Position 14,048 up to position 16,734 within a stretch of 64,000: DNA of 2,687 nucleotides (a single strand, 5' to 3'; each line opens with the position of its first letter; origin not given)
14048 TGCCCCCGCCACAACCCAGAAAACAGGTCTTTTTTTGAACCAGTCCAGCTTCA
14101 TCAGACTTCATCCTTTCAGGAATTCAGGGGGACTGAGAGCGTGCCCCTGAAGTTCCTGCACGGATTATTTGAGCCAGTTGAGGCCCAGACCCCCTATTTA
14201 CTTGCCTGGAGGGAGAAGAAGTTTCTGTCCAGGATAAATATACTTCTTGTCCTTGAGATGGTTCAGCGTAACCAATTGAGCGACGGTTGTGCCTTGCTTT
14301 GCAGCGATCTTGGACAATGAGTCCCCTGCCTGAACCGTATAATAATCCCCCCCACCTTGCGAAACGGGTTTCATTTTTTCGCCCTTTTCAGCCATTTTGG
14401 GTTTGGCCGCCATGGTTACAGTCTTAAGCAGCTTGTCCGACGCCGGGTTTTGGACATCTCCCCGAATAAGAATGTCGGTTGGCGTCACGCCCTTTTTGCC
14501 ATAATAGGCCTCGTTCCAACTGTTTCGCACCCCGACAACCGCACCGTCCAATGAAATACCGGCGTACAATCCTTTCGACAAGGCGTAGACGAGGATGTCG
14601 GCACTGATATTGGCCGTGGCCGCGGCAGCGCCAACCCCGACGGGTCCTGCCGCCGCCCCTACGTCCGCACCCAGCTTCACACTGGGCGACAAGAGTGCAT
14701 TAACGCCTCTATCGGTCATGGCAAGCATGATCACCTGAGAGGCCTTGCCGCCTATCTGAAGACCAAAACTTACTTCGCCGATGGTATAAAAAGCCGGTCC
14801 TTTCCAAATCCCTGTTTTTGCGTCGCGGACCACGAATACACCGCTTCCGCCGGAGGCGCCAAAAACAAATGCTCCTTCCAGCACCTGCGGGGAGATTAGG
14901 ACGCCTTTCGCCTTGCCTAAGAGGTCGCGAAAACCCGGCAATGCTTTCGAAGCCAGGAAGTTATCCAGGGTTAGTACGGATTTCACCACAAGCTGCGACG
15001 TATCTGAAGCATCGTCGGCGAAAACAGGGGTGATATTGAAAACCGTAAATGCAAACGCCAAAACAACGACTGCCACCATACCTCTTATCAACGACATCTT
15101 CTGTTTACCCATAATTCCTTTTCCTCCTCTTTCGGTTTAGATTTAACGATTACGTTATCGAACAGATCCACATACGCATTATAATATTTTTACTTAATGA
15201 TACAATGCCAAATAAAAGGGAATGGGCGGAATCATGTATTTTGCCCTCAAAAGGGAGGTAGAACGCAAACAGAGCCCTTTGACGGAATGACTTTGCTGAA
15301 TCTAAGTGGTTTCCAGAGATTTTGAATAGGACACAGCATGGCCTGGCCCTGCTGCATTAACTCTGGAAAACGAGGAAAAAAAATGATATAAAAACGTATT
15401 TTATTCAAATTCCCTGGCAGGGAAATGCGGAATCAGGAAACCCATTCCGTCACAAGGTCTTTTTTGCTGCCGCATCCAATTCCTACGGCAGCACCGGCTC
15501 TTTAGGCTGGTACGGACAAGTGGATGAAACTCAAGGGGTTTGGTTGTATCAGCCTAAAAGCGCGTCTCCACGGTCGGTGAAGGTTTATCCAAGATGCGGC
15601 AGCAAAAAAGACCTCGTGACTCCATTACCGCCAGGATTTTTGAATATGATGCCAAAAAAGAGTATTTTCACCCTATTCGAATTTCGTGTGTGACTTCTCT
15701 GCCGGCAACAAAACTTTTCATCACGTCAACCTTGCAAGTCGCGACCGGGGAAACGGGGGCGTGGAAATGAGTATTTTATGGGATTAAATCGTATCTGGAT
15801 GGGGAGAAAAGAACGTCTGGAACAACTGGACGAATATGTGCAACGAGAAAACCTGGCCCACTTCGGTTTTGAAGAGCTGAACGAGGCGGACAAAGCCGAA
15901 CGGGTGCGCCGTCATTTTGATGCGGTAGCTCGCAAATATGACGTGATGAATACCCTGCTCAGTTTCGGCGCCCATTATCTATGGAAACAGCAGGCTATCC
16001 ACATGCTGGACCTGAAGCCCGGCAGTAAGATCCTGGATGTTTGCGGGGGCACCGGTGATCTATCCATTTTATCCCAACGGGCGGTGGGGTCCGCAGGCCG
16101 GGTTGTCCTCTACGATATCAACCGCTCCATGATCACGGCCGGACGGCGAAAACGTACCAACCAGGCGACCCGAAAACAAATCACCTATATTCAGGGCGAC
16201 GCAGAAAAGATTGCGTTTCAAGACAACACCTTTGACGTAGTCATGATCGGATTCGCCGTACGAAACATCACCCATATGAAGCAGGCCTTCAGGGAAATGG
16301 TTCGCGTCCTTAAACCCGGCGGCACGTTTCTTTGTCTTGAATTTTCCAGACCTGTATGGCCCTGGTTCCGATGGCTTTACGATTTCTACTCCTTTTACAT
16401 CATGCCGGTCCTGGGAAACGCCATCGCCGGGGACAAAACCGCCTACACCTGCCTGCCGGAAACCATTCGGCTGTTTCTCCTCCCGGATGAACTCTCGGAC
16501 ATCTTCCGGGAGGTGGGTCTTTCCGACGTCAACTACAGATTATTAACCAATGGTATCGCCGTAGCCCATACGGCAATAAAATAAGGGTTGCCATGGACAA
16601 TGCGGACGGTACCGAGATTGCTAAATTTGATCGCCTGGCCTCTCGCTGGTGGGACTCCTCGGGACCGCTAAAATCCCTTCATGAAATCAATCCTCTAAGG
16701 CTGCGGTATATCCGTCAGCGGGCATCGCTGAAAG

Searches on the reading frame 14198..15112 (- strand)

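Call 19: search_protein_families(library=pfam, proteins=[window:14198-15112:-])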
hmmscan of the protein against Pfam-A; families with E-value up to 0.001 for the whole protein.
window:14198-15112:- (304 aa): 2 families
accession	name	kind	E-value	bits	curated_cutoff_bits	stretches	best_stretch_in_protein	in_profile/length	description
PF04366.17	Ysc84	-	1.6e-35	122.1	25.1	1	113-234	2-126/127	Las17-binding protein actin regulator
PF01476.26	LysM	-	2e-16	60.1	20.9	1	258-301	1-43/43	LysM domain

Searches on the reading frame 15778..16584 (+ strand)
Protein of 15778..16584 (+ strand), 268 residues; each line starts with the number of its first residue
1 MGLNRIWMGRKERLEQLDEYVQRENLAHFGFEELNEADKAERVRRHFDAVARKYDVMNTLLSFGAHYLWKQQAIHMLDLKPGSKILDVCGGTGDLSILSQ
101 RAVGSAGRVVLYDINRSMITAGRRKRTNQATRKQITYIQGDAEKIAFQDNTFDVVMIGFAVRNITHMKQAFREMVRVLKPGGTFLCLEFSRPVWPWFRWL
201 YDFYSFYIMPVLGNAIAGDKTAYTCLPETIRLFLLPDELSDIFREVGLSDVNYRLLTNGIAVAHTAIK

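Call 19: search_protein_families(library=pfam, proteins=[window:15778-16584:+])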
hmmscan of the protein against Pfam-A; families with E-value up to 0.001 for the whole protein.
window:15778-16584:+ (268 aa): 13 families
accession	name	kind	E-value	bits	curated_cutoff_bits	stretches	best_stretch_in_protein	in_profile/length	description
PF01209.24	Ubie_methyltran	-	8.7e-72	241.7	20.1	1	39-268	5-233/233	ubiE/COQ5 methyltransferase family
PF13649.12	Methyltransf_25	-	1.6e-20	74.1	27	1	85-182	1-97/97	Methyltransferase domain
PF08241.18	Methyltransf_11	-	1.2e-19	71.2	21.2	1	86-186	1-95/95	Methyltransferase domain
PF13847.12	Methyltransf_31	-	7e-18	65.1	27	1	80-190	2-113/145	Methyltransferase domain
PF08242.18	Methyltransf_12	-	8.6e-13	49.3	30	1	86-184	1-98/98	Methyltransferase domain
PF13489.12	Methyltransf_23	-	6.3e-12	46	27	1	77-251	17-162/164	Methyltransferase domain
PF01135.25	PCMT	-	8e-09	36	20.3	1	72-184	64-169/210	Protein-L-isoaspartate(D-aspartate) O-methyltransferase (PCMT)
PF20922.3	Anamorsin_N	-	3e-05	24.2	27.1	1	144-186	44-87/163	Anamorsin, N-terminal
PF07021.18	MetW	-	5.1e-05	23.4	21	1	79-178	11-102/193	Methionine biosynthesis protein MetW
PF01728.25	FtsJ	-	6.8e-05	23.3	24.1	1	74-190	13-141/181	FtsJ-like methyltransferase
PF05175.20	MTS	-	0.00021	21.4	23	1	76-184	26-136/170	Methyltransferase small domain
PF06325.19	PrmA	-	0.00027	21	22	1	79-184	159-256/296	Ribosomal protein L11 methyltransferase (PrmA)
PF08704.16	GCD14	-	0.00033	20.8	26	1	74-186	33-143/247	tRNA methyltransferase complex GCD14 subunit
